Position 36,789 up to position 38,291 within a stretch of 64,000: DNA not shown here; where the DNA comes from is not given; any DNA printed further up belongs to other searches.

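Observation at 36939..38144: MppP/RohP/Ind4-type O2- and PLP-dependent arginine oxidase homolog in a CPR-like genome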

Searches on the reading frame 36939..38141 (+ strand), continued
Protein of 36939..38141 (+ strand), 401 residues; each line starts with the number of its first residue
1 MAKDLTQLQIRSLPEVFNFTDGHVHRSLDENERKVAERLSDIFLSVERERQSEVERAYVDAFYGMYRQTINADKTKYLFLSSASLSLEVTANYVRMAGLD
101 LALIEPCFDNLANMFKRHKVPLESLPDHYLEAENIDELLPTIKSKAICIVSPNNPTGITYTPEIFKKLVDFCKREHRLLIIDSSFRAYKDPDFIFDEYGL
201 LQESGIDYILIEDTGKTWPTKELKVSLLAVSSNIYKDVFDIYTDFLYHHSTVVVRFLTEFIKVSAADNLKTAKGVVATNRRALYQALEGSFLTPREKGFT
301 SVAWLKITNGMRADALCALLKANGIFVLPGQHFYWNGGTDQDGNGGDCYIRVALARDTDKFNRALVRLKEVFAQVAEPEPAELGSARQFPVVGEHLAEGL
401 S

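Call 80: search_protein_families(library=pfam, proteins=[L089:1276-1959:+, L090:4266-5831:+, L091:7619-8695:-, L090:346-1326:-], max_evalue=0.01)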
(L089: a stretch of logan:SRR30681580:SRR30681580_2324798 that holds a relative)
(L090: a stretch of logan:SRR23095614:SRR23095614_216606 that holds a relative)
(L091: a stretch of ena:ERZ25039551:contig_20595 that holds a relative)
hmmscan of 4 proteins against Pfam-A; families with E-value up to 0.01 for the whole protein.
L089:1276-1959:+ (228 aa): 1 family
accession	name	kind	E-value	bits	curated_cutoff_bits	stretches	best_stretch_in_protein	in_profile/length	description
PF02615.19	Ldh_2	-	3.3e-53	181.4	38.8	1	3-227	1-232/333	Malate/L-lactate dehydrogenase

L090:4266-5831:+ (522 aa): 0 families

L091:7619-8695:- (358 aa): 0 families

L090:346-1326:- (326 aa): 2 families
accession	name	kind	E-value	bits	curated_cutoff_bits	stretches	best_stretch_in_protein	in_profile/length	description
PF02423.21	OCD_Mu_crystall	-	2.9e-49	168.2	24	1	14-317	10-309/314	Ornithine cyclodeaminase/mu-crystallin family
PF01488.26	Shikimate_DH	-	0.00024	21.6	24.3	1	129-218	11-97/138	Shikimate / quinate 5-dehydrogenase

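Call 86: search_protein_families(library=pfam, proteins=[L024:11122-12078:+, L024:8705-9808:-, L047:6954-7874:+, L047:7902-9068:+, L020:11062-12072:+, L010:9219-9938:+, L010:11306-12343:-, L080:11213-12235:+, L031:8403-9959:+, L032:8843-9763:+], max_evalue=0.001)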
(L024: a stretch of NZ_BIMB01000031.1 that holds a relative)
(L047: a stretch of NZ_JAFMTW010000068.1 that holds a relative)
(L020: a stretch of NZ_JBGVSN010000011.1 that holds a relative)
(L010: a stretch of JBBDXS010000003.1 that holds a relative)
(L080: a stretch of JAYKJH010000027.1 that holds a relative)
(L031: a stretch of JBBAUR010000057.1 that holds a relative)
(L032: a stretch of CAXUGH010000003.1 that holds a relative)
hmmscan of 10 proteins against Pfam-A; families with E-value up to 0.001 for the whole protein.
L024:11122-12078:+ (319 aa): 3 families
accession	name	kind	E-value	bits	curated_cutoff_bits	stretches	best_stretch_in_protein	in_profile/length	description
PF02826.25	2-Hacid_dh_C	-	1.5e-50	171.5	25.1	1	107-273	1-175/178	D-isomer specific 2-hydroxyacid dehydrogenase, NAD binding domain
PF00389.36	2-Hacid_dh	-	6.9e-20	71.5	24.6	1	15-307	10-134/134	D-isomer specific 2-hydroxyacid dehydrogenase, catalytic domain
PF03446.21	NAD_binding_2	-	0.00022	21.7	21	1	145-229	2-94/161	NAD binding domain of 6-phosphogluconate dehydrogenase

L024:8705-9808:- (367 aa): 2 families
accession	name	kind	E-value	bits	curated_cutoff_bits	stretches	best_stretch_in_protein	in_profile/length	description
PF08245.18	Mur_ligase_M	-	1.5e-34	120.2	24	1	11-198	1-199/200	Mur ligase middle domain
PF02875.26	Mur_ligase_C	-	1.6e-16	61.8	28.4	1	224-346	4-126/127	Mur ligase, glutamate ligase domain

L047:6954-7874:+ (307 aa): 2 families
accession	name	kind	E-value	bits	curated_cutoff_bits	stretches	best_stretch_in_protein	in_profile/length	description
PF02826.25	2-Hacid_dh_C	-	6.2e-45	153.2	25.1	1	107-273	1-175/178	D-isomer specific 2-hydroxyacid dehydrogenase, NAD binding domain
PF00389.36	2-Hacid_dh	-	4.6e-19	68.9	24.6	1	21-303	16-129/134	D-isomer specific 2-hydroxyacid dehydrogenase, catalytic domain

L047:7902-9068:+ (389 aa): 0 families

L020:11062-12072:+ (337 aa): 2 families
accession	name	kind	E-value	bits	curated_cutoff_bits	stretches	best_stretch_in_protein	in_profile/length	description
PF02826.25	2-Hacid_dh_C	-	9.3e-30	103.8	25.1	1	138-303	2-175/178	D-isomer specific 2-hydroxyacid dehydrogenase, NAD binding domain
PF00389.36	2-Hacid_dh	-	2.3e-22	79.6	24.6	1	62-333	27-129/134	D-isomer specific 2-hydroxyacid dehydrogenase, catalytic domain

L010:9219-9938:+ (240 aa): 0 families

L010:11306-12343:- (345 aa): 2 families
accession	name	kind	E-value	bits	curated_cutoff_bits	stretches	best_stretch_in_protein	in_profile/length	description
PF00589.27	Phage_integrase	-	1.6e-33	116.3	27.1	1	130-298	3-168/172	Phage integrase family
PF02899.23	Phage_int_SAM_1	-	4.1e-05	24.2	22.3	0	24-66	14-57/83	Phage integrase, N-terminal SAM-like domain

L080:11213-12235:+ (341 aa): 4 families
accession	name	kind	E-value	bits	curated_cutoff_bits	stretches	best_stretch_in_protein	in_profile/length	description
PF02390.23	Methyltransf_4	-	8.2e-08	32.3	24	1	156-222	4-69/173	Putative methyltransferase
PF13649.12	Methyltransf_25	-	5.3e-06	27.5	27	1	158-223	2-62/97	Methyltransferase domain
PF08242.18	Methyltransf_12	-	2.2e-05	25.5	30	1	158-237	1-78/98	Methyltransferase domain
PF05175.20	MTS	-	0.0004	20.5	23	0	145-211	22-88/170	Methyltransferase small domain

L031:8403-9959:+ (519 aa): 0 families

L032:8843-9763:+ (307 aa): 0 families
